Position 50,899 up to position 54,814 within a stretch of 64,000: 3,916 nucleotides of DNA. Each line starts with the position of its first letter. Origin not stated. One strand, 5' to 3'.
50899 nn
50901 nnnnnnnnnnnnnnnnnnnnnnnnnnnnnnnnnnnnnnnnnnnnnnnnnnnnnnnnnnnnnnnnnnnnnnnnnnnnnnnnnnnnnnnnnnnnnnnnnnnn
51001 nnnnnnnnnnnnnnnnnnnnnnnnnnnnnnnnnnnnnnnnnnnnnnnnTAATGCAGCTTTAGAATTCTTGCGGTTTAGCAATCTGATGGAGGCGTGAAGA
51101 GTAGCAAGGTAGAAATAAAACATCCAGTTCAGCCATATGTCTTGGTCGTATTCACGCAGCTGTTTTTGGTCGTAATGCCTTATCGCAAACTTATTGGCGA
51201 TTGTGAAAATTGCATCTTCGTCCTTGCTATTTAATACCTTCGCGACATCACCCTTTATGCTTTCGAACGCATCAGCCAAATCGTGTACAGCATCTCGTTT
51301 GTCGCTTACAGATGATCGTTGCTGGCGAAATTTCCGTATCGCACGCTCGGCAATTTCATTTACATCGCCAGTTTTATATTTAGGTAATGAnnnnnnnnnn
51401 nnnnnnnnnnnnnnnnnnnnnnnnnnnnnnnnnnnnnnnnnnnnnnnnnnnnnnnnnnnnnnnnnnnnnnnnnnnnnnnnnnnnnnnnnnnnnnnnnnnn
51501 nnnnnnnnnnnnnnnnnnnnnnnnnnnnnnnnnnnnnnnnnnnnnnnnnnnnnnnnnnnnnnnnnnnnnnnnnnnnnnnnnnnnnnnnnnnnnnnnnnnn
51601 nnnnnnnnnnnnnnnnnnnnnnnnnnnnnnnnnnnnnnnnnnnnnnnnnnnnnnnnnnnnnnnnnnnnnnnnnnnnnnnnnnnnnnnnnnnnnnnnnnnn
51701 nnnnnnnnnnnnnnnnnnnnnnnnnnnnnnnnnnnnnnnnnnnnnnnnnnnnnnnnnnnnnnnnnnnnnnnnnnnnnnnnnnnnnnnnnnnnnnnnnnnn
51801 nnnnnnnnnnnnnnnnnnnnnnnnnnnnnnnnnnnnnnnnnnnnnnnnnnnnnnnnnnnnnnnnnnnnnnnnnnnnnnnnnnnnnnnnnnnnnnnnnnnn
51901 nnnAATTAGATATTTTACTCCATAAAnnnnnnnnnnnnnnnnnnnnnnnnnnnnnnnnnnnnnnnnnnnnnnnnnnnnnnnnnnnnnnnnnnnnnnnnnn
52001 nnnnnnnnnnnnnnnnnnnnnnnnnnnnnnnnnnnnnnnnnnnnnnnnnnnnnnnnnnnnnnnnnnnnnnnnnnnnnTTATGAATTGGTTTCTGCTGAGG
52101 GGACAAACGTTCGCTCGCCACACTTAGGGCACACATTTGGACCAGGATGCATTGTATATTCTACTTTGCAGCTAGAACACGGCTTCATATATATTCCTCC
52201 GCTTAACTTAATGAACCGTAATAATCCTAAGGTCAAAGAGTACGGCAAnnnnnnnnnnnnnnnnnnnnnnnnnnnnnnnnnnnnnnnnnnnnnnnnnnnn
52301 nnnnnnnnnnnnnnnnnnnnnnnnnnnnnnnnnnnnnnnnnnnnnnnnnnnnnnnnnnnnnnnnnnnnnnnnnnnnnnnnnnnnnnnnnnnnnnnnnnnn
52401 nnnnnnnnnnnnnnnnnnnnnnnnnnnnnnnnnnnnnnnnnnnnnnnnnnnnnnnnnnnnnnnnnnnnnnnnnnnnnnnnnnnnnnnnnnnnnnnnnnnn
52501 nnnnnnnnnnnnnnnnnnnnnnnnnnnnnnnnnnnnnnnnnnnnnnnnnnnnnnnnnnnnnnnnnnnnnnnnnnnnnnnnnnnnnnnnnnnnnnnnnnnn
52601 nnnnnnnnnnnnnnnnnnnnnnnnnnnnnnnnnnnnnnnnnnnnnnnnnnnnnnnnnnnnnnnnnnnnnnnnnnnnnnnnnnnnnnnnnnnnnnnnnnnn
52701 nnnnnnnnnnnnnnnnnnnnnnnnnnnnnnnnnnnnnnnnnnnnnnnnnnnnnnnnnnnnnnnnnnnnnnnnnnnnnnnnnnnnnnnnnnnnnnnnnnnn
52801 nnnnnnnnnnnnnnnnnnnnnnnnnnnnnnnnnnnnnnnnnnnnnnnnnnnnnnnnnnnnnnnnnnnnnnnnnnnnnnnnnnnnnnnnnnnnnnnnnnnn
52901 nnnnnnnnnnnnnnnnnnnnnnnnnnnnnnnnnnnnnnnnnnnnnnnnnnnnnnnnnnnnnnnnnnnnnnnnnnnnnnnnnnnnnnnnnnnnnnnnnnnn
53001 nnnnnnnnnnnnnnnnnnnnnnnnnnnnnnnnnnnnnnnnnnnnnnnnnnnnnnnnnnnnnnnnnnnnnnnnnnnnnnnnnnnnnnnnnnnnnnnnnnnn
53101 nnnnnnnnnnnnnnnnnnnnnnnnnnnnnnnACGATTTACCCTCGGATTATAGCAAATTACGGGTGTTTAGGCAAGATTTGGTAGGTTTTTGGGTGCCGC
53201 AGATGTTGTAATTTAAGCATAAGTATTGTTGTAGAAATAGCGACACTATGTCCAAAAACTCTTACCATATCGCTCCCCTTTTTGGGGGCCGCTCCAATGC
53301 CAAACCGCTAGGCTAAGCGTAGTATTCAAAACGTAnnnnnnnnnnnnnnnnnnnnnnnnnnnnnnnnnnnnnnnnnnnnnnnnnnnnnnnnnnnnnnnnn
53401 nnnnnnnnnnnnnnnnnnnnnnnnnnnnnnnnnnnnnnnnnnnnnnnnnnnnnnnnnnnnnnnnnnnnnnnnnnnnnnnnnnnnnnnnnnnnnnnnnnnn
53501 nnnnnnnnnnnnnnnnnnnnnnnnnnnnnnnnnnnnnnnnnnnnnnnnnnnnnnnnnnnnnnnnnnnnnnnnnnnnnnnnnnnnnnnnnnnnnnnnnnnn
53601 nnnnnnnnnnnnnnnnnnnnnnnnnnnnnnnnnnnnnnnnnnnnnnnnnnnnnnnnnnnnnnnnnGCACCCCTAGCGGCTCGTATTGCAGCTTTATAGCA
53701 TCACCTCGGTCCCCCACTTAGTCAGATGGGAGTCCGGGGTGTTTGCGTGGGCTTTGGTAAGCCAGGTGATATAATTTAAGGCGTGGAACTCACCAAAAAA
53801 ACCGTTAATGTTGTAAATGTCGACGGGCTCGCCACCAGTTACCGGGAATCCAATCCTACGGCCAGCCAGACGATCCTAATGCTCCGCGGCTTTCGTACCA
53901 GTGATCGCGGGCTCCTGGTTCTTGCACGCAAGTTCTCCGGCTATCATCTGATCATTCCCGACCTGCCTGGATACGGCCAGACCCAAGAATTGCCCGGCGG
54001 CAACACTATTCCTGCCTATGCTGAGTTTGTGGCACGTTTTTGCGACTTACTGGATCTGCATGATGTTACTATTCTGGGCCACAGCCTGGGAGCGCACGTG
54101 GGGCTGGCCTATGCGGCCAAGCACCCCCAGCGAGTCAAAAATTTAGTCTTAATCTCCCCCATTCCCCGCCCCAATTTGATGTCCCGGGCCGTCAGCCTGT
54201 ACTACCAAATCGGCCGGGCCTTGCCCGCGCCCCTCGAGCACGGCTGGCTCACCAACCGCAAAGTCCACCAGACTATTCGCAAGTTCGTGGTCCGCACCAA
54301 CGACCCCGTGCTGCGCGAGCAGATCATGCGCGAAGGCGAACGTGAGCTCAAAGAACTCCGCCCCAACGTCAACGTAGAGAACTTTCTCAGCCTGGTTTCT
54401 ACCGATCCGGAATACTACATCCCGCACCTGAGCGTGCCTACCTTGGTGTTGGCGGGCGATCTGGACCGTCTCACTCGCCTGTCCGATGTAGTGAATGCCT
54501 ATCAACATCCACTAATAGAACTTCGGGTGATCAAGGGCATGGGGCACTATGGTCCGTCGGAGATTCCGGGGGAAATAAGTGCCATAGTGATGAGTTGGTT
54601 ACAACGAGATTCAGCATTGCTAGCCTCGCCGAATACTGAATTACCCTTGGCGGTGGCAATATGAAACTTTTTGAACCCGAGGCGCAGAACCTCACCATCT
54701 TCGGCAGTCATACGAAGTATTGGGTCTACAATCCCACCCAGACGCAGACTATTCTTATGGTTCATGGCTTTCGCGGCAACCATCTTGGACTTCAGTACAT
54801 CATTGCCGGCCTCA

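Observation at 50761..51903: Visibly AT-rich 380-aa foreign protein between the truncated SRAP gene and the duplicated tmRNA 3' end; candidate abortive-infection/defence gene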

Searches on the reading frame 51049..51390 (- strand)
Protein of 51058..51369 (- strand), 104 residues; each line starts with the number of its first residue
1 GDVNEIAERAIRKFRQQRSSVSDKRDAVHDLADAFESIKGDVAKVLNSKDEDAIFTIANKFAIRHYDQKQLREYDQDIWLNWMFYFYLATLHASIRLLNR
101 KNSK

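Call 17: search_protein_families(library=pfam, proteins=[window:51058-51369:-], max_evalue=10)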
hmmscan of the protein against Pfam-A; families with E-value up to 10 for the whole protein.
seq(104 aa): 1 family
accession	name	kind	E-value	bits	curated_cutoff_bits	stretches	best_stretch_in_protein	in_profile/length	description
PF21150.2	YebU_pre-PUA_dom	-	0.0051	17.1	27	1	46-80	4-38/77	Ribosomal RNA small subunit methyltransferase F, pre-PUA domain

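Call 51: search_solved_structures(query=A3, max_evalue=10, show_alignments=3)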
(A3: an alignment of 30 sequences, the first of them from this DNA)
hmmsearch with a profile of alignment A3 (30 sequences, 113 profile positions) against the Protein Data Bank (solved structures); distinct sequences matched with E-value up to 10: 13.
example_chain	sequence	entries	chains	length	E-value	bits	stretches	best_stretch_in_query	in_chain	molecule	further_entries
5ojs_T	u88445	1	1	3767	0.028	17.5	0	5-46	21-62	Transcription-associated protein 1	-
6ig9_T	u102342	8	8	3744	0.14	15.3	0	11-46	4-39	Transcription-associated protein 1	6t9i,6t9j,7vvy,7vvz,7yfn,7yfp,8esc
5hvq_C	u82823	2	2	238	0.19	14.9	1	12-66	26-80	Non-structural maintenance of chromosomes element 1 homolog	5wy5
9lwi_F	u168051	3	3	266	0.24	14.6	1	12-66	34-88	Non-structural maintenance of chromosomes element 1 homolog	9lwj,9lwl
5abs_A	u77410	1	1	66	0.39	13.9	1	24-60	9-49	SH3 DOMAIN-CONTAINING KINASE-BINDING PROTEIN 1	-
3f1i_H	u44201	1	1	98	0.4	13.8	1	8-62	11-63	Hepatocyte growth factor-regulated tyrosine kinase substrate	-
2n64_A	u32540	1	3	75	0.44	13.7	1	24-61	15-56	SH3 domain-containing kinase-binding protein 1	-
6oei_A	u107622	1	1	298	0.53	13.4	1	11-59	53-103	Spindle pole body component SPC42,Sigma-54-dependent transcriptional regulator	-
1a41_A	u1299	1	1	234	0.6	13.3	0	8-67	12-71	TOPOISOMERASE I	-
8qae_A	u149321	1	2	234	1.1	12.4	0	26-52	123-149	sc-apCC-6-SLLA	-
8j07_k9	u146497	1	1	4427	1.2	12.2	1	13-58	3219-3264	Dynein axonemal heavy chain 2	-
9fqr_D0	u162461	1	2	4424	3.6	10.8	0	13-58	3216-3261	Dynein axonemal heavy chain 2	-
7jh6_A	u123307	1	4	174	3.7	10.7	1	7-60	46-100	Two-domain di-Zn(II) and porphyrin-binding protein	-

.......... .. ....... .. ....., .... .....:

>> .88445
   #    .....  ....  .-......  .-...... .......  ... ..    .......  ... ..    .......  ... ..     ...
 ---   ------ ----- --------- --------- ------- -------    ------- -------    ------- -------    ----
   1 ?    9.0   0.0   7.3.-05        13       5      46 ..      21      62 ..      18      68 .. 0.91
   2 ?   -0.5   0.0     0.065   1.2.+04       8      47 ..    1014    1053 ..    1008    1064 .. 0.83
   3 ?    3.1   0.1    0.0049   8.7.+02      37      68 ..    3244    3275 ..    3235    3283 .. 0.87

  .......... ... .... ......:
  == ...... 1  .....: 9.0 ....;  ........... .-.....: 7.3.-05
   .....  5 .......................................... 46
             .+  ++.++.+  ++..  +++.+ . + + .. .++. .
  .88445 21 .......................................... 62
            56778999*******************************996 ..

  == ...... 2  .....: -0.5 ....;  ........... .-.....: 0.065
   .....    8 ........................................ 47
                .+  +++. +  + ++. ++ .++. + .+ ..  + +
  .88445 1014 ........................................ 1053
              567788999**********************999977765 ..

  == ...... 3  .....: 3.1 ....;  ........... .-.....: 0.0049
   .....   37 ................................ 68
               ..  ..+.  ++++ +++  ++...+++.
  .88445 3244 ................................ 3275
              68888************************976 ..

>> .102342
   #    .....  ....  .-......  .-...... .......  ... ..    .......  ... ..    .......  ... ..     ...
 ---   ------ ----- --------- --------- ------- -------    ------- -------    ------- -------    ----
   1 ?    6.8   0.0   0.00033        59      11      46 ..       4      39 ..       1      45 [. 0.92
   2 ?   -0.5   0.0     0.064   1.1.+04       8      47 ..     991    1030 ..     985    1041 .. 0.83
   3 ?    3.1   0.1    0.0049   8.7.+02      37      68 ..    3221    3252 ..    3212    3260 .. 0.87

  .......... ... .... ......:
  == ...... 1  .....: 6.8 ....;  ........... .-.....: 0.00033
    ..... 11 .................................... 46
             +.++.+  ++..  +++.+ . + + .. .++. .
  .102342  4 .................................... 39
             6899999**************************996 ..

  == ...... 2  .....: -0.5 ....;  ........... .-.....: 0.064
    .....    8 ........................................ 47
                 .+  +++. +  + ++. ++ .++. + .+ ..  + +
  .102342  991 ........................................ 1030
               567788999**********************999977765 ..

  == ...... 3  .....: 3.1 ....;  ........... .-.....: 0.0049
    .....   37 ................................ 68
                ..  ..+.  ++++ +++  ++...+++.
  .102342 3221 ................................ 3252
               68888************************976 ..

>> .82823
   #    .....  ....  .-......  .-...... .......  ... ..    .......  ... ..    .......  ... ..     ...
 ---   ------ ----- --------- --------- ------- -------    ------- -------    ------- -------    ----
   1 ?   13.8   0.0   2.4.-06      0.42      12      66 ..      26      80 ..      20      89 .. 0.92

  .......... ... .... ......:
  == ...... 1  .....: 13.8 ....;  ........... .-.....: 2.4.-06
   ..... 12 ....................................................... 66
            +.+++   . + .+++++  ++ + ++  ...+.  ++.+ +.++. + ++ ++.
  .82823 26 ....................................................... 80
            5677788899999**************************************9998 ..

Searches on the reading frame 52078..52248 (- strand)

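Call 4: search_protein_families(library=pfam, proteins=[window:52078-52248:-], max_evalue=1)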
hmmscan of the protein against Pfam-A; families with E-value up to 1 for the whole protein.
window:52078-52248:- (56 aa): 9 families
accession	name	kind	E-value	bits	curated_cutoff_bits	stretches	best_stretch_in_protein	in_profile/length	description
PF04135.18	Nop10p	-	0.00019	21.9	27.2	1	19-50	3-30/52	Nucleolar RNA-binding protein, Nop10p family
PF12773.13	DZR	-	0.0066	17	27.3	1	22-44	25-45/45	Double zinc ribbon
PF09297.16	Zn_ribbon_NUD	-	0.014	15.6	24.8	1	40-48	6-14/32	NADH pyrophosphatase zinc ribbon domain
PF18912.6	DZR_2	-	0.023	15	27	1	24-46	24-45/56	Double zinc ribbon domain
PF01155.25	HypA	-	0.034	14.6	28.9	1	24-47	73-96/112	Hydrogenase/urease nickel incorporation, metallochaperone, hypA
PF13248.11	Zn_ribbon_3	-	0.092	12.7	27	1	21-46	2-25/26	zinc-ribbon domain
PF17283.8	Zn_ribbon_SprT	-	0.19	12.2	28.1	1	24-49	7-35/38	SprT-like zinc ribbon domain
PF24458.1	DUF7573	-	0.25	11.8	30.2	1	31-47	5-21/39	Domain of unknown function (DUF7573)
PF01096.23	Zn_ribbon_TFIIS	-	0.43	10.9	21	0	39-49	2-12/39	Transcription factor S-II (TFIIS)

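Call 5: search_protein_families(library=padloc, proteins=[window:52078-52248:-], max_evalue=1)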
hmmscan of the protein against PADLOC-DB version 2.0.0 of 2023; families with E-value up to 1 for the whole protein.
window:52078-52248:- (56 aa): 0 families

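Call 8: search_protein_families(library=ncbifam, proteins=[window:52078-52248:-], max_evalue=1)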
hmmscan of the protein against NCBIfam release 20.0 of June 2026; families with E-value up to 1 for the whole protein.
window:52078-52248:- (56 aa): 5 families
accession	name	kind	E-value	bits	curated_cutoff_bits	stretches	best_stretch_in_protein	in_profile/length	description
NF009623.0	PRK13130.1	equivalog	0.0011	19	68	1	21-50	5-30/56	RNA-protein complex protein Nop10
NF047912.1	ECs_2282_CxxC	subfamily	0.046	13.6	37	1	40-53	5-18/60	ECs_2282 family putative zinc-binding protein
NF009146.0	PRK12496.1-3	equivalog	0.13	11.9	268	1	23-46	124-147/162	hypothetical protein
TIGR00686.1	phnA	hypoth_equivalog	0.25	11.5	80.2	1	21-45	2-27/109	zinc ribbon domain-containing protein YjdM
NF041913.1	HVO_2142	equivalog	0.6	10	90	0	32-46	6-20/48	HVO_2142 family zinc finger protein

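Call 9: search_protein_families(library=phrogs, proteins=[window:52078-52248:-], max_evalue=1)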
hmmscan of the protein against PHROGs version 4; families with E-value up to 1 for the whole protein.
window:52078-52248:- (56 aa): 2 families
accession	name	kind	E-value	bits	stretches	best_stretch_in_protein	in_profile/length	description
phrog_9188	-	unknown function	1.6e-05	26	1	23-46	40-63/70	-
phrog_10714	-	unknown function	0.01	17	1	17-45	69-97/109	-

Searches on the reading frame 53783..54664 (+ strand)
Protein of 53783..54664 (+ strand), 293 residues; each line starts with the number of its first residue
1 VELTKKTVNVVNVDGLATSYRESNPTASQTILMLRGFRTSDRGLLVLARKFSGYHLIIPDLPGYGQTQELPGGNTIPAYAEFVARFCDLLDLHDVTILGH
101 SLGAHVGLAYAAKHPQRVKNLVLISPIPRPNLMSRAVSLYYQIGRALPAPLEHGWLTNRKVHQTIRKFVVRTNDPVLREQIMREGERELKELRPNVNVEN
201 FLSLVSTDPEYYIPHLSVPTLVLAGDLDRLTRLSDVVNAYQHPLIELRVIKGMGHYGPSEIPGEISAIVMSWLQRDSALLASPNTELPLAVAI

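Call 45: find_related_loci(query=window:53783-54664:+, collection=metagenome_contigs, flank=10000)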
Query window:53783-54664:+ (293 aa) in metagenome_contigs; peptide patterns used: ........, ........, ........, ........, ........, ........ (x = any residue, [..] = any of these).
81 stretches matched a pattern, but none encodes a relative of the query by tblastn (E <= 1e-3).
